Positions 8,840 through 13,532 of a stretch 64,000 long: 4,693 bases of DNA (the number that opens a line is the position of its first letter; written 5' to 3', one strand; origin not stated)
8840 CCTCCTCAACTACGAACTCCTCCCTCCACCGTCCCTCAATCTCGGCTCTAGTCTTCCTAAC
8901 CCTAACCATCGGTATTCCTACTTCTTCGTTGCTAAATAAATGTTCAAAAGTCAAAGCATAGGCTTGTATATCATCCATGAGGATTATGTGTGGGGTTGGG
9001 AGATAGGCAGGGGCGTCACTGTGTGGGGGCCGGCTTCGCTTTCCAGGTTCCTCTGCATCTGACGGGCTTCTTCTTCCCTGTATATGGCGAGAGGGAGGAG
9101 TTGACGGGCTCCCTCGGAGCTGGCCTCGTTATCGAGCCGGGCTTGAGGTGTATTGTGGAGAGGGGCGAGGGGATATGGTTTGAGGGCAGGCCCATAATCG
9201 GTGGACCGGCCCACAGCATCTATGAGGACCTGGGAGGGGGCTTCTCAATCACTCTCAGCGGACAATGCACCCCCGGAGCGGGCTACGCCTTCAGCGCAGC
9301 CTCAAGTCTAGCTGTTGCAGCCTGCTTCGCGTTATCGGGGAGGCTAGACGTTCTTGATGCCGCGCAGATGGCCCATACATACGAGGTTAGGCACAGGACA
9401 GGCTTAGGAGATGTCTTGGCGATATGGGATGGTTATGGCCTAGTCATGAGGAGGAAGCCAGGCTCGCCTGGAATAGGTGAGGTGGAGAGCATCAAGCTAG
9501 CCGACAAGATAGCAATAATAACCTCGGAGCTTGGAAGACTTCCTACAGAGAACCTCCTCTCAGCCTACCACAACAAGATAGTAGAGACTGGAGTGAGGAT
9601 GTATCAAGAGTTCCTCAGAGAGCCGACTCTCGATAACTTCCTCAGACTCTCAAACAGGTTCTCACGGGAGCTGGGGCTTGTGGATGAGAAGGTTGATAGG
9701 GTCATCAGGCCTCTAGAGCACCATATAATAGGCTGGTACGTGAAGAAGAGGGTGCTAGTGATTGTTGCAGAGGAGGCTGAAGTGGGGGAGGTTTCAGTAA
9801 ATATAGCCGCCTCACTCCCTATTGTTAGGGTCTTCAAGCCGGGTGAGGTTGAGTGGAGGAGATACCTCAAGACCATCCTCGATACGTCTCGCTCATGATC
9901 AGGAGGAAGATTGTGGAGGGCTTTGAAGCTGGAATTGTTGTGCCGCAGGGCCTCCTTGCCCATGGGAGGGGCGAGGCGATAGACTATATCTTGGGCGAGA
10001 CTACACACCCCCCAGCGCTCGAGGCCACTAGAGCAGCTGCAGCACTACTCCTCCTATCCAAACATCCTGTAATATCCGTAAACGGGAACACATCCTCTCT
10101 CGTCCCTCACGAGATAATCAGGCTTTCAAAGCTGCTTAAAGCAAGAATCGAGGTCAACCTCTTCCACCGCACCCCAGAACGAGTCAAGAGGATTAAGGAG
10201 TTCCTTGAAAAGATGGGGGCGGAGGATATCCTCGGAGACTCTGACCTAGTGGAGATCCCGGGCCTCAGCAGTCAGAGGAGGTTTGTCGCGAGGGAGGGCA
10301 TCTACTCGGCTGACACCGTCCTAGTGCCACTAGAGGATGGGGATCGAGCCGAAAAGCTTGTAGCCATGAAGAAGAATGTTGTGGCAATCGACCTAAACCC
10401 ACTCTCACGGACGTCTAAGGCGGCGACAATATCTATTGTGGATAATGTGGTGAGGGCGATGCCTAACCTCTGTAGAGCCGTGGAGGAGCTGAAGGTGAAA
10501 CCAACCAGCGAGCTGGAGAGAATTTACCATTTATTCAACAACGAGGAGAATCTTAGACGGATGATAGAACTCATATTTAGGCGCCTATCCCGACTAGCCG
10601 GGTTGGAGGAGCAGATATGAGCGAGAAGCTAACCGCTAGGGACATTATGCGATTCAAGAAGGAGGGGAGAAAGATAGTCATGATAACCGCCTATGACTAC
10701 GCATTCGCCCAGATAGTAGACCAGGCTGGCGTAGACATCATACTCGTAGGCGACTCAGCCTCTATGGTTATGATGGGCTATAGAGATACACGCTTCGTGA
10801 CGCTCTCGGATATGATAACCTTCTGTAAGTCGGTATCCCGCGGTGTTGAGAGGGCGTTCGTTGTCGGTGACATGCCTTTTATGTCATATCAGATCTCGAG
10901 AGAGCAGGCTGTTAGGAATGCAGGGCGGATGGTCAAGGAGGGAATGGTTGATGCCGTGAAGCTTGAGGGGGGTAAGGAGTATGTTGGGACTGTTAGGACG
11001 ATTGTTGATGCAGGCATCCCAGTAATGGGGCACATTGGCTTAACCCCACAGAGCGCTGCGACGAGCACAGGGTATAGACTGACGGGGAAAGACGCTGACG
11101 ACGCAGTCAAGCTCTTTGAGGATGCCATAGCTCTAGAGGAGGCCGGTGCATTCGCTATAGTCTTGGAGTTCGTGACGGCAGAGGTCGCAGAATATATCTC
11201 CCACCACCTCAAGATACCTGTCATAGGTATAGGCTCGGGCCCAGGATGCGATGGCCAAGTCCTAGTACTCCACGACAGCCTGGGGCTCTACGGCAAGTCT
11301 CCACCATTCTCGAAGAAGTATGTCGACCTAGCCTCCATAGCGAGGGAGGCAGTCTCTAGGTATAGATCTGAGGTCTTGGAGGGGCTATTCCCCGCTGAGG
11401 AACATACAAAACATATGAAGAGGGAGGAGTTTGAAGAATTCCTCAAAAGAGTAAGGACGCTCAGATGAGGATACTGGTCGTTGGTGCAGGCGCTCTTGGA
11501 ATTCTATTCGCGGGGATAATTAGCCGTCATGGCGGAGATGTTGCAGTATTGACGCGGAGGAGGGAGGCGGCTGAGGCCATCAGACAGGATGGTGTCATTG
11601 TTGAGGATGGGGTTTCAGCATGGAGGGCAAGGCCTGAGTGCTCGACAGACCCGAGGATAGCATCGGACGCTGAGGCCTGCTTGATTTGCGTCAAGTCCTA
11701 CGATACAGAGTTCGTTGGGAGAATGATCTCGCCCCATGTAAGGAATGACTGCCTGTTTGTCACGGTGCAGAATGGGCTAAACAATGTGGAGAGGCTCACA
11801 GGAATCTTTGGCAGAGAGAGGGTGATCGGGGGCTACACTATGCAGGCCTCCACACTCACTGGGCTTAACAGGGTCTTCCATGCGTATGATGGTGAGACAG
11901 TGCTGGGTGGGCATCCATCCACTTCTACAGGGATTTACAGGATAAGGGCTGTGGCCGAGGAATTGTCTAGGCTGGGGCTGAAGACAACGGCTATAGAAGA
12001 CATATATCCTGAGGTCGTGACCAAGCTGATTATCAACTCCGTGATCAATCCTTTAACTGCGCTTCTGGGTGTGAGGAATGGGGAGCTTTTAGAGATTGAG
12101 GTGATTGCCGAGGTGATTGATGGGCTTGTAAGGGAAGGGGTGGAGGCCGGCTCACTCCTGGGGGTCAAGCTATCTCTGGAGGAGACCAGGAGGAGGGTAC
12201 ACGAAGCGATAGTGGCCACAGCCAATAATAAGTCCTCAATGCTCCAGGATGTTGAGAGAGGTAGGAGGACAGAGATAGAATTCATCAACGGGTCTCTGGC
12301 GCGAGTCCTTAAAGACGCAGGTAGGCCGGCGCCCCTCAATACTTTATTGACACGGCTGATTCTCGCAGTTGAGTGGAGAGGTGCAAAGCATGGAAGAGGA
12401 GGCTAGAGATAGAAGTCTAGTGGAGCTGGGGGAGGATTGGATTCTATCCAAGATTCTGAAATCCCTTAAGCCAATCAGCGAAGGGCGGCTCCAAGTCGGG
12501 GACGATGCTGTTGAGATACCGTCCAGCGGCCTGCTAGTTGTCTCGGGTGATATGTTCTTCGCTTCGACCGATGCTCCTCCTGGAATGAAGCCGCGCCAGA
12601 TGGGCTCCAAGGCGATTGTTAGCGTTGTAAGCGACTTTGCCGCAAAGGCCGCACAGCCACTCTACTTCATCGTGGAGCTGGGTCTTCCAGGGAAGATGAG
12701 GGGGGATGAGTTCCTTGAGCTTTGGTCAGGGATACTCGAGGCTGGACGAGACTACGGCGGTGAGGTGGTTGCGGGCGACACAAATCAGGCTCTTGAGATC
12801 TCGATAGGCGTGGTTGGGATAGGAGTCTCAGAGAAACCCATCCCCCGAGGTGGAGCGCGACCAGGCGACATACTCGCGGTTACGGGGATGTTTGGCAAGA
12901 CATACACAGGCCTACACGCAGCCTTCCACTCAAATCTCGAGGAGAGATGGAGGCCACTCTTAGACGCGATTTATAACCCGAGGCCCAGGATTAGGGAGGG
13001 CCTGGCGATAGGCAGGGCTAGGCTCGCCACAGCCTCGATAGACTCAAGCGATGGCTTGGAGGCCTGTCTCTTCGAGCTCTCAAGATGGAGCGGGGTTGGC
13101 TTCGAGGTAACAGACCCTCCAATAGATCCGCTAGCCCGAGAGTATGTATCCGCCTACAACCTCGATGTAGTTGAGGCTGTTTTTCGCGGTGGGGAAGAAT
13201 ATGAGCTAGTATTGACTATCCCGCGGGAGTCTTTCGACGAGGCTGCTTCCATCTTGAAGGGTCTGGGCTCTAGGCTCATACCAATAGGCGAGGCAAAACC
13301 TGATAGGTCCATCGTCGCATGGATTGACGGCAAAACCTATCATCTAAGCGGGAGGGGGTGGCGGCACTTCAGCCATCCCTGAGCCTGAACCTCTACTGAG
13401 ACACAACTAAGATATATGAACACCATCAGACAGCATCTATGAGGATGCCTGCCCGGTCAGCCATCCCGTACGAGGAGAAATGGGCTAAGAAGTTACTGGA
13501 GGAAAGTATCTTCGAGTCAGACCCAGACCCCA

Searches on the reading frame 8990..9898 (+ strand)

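Call 85: search_protein_families(library=pfam, proteins=[window:8990-9898:+], max_evalue=0.001)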
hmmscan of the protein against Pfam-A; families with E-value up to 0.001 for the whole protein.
window:8990-9898:+ (302 aa): 1 family
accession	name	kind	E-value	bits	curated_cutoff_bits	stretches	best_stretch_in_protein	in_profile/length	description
PF00288.32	GHMP_kinases_N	-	3.3e-05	24.5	22.3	1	77-145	10-83/87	GHMP kinases N terminal domain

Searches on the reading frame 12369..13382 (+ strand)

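Call 85: search_protein_families(library=pfam, proteins=[window:12369-13382:+], max_evalue=0.001)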
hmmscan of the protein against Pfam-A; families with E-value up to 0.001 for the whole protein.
window:12369-13382:+ (337 aa): 1 family
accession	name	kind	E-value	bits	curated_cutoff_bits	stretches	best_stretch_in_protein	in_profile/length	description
PF00586.29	AIRS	-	7.2e-16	59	24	1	44-153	1-111/112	AIR synthase related protein, N-terminal domain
